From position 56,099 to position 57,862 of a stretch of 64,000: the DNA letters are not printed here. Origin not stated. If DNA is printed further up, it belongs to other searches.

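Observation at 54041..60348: PrkA-YeaH-SpoVR stress module interrupted by a duplicated zinc-ribbon membrane protein gene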

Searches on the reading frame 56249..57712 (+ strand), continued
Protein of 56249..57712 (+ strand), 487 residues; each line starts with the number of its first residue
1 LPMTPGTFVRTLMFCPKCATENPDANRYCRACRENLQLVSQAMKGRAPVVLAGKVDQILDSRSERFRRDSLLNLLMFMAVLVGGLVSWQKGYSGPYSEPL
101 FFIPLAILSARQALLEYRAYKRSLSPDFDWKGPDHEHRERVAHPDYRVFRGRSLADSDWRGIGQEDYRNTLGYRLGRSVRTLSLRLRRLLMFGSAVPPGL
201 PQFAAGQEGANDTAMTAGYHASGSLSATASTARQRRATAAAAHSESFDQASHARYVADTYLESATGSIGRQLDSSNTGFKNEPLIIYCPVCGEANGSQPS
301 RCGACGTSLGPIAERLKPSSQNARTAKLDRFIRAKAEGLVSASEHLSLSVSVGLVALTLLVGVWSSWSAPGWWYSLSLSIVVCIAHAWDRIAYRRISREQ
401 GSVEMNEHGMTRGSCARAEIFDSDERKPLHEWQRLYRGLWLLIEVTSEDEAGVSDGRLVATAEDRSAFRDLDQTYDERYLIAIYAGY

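Call 71: find_encoding_contigs(protein=P0009, flank=6000, max_places=2)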
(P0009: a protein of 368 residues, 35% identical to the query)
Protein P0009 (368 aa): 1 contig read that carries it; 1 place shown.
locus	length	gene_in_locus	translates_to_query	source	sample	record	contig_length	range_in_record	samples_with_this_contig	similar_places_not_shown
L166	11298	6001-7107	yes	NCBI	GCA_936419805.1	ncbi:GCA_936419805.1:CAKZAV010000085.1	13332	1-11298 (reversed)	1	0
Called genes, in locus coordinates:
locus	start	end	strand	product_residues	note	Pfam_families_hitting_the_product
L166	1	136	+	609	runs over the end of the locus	PF00515:TPR_1 (faint), PF07719:TPR_2 (faint), PF13176:TPR_7 (faint), PF13181:TPR_8 (faint), PF13371:TPR_9 (faint), PF13432:TPR_16 (weak), PF13414:TPR_11 (weak), PF14559:TPR_19 (weak), +4 more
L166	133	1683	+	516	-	PF00881:Nitroreductase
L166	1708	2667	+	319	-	PF01509:TruB_N, PF16198:TruB_C_2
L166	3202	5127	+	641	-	PF08298:AAA_PrkA, PF06798:PrkA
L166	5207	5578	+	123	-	-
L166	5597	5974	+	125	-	PF13650:Asp_protease_2 (weak), PF13975:gag-asp_proteas (weak)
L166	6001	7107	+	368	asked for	PF12773:DZR (faint)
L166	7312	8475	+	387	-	PF04285:DUF444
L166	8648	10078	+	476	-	PF04293:SpoVR, PF24755:SpoVR_C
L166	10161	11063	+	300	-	PF02265:S1-P1_nuclease (weak)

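Call 72: find_encoding_contigs(protein=P0003, flank=6000, max_places=2)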
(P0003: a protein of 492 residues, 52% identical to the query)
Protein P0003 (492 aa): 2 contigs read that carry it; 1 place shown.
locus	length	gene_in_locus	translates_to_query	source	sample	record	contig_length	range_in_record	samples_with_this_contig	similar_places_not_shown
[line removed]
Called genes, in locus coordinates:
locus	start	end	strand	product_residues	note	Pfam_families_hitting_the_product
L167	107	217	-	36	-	-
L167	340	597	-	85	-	-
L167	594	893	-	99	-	PF05016:ParE_toxin (weak)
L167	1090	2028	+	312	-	PF01509:TruB_N, PF16198:TruB_C_2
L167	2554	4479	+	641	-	PF08298:AAA_PrkA, PF06798:PrkA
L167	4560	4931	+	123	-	-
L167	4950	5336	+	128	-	PF13650:Asp_protease_2, PF13975:gag-asp_proteas (weak)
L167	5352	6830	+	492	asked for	PF12773:DZR (faint)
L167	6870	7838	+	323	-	?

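Call 73: find_encoding_contigs(protein=P0007, flank=4000, max_places=2)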
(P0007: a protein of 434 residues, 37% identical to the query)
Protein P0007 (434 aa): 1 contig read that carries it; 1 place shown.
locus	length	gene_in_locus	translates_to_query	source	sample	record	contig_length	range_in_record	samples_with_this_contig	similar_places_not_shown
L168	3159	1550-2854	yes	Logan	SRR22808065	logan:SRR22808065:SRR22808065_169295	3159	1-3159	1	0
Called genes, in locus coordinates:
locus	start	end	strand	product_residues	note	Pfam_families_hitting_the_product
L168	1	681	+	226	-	?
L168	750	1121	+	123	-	-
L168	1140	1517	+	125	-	PF13650:Asp_protease_2 (weak), PF13975:gag-asp_proteas (weak)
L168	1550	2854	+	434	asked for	PF12773:DZR (faint)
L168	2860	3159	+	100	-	?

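Call 75: search_protein_families(library=pfam, alignment_id=A7, max_evalue=0.01)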
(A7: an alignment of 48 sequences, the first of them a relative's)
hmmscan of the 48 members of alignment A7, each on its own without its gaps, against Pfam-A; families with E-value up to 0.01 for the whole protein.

A. member 1, P0001 (475 aa): 5 families
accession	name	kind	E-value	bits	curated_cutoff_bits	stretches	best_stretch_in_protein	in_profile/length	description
PF12773.13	DZR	-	5e-07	30.2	27.3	1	3-25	1-23/45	Double zinc ribbon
PF24463.1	DUF7577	-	1.9e-05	24.6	28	0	2-24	4-26/27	Domain of unknown function (DUF7577)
PF18912.6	DZR_2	-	0.00043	20.5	27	0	276-302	10-36/56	Double zinc ribbon domain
PF07254.17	Cpta_toxin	-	0.00083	19.9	27.3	0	329-396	10-73/133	Membrane-bound toxin component of toxin-antitoxin system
PF13240.11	Zn_Ribbon_1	-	0.0014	18.8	25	1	2-20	1-19/23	zinc-ribbon domain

B. families by the number of members that match (of 48 scanned): 45 families (the first 25 are shown)
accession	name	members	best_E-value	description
PF13240.11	Zn_Ribbon_1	48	1.2e-13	zinc-ribbon domain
PF12773.13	DZR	48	3.4e-11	Double zinc ribbon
PF24463.1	DUF7577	47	3.7e-13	Domain of unknown function (DUF7577)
PF18912.6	DZR_2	42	7.6e-07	Double zinc ribbon domain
PF13248.11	Zn_ribbon_3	38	5.3e-11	zinc-ribbon domain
PF17032.10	Zn_ribbon_15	24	2e-06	zinc-ribbon family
PF07191.17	Zn_ribbon_6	23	1.3e-06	Double zinc ribbon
PF24460.1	DUF7575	18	1.6e-08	Domain of unknown function (DUF7575)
PF14803.11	Zn_ribbon_Nudix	18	1.8e-05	Nudix N-terminal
PF22289.1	DmmA-like_C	10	0.00028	Dimethylamine monooxygenase subunit DmmA-like, C-terminal domain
PF08271.17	Zn_Ribbon_TF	3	7.6e-05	TFIIB zinc-binding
PF00641.23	Zn_ribbon_RanBP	3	0.0004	Zn-finger in Ran binding protein and others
PF01040.23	UbiA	3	0.00088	UbiA prenyltransferase family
PF01155.25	HypA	3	0.0026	Hydrogenase/urease nickel incorporation, metallochaperone, hypA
PF20990.2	DUF2207_C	3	0.0029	Predicted membrane protein (DUF2207) C-terminal domain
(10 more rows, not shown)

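Call 94: find_encoding_contigs(protein=P0010, flank=5000, max_places=2)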
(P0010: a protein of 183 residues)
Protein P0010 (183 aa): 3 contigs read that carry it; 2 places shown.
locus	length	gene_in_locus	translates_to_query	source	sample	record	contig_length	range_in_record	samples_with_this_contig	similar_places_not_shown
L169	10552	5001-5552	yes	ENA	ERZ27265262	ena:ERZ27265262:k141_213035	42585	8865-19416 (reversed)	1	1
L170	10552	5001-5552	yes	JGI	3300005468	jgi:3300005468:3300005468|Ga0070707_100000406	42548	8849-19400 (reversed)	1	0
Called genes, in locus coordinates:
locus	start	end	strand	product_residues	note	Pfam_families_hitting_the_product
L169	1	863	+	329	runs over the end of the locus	PF01509:TruB_N, PF16198:TruB_C_2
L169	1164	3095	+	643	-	PF08298:AAA_PrkA, PF06798:PrkA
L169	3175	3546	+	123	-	-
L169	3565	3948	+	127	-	PF13650:Asp_protease_2, PF13975:gag-asp_proteas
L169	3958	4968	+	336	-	PF12773:DZR (faint), PF13240:Zn_Ribbon_1 (faint)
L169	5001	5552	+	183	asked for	PF12773:DZR (faint), PF13240:Zn_Ribbon_1 (weak)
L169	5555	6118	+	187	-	-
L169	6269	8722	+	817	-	PF04285:DUF444, PF01079:Hint, PF07591:PT-HINT (faint), PF14890:Intein_splicing, PF14528:LAGLIDADG_3, PF04285:DUF444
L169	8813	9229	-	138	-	-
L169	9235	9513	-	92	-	PF03319:EutN_CcmL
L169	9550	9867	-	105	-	PF03319:EutN_CcmL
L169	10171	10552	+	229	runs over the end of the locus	PF00702:Hydrolase, PF12710:HAD (faint), PF13419:HAD_2, PF13242:Hydrolase_like (weak)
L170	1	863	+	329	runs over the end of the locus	PF01509:TruB_N, PF16198:TruB_C_2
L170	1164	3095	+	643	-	PF08298:AAA_PrkA, PF06798:PrkA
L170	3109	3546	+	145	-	-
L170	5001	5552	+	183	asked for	PF12773:DZR (faint), PF13240:Zn_Ribbon_1 (weak)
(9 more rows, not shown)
